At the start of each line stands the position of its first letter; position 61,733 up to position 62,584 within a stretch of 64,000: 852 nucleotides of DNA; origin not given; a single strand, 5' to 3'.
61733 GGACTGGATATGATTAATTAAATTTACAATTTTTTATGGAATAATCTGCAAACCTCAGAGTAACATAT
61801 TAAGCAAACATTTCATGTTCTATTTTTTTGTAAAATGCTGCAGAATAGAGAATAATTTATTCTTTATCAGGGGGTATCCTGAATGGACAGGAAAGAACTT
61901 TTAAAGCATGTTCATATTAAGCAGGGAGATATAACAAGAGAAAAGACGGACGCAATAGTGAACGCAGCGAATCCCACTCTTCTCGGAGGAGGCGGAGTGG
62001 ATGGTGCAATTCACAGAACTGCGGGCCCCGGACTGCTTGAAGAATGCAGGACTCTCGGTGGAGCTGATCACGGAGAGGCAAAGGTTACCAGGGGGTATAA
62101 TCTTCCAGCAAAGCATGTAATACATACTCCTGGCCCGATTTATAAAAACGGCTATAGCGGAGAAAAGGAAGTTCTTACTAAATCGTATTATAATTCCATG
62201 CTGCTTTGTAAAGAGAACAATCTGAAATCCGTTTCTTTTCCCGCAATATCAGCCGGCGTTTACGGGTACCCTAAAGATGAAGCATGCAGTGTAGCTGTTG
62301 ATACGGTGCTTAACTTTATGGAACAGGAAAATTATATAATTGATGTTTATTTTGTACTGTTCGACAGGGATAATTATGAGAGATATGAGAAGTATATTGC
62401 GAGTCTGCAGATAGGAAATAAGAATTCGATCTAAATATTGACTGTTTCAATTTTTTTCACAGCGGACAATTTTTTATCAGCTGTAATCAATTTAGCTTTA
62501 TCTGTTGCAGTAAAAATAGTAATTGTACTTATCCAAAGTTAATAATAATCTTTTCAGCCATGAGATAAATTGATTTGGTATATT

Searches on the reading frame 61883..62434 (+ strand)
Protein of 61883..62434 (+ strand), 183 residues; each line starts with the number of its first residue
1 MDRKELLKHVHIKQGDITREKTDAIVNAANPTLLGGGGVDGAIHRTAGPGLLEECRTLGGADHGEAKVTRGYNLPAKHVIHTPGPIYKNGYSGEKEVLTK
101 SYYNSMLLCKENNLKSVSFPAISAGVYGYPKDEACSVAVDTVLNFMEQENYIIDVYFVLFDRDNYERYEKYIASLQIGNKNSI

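Call 31: search_protein_families(library=pfam, proteins=[window:61883-62434:+], max_evalue=0.0001)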
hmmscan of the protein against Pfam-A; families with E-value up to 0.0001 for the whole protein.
window:61883-62434:+ (183 aa): 1 family
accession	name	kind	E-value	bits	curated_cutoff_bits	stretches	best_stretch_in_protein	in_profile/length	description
PF01661.27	Macro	-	2.5e-42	144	22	1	26-138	1-118/118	Macro domain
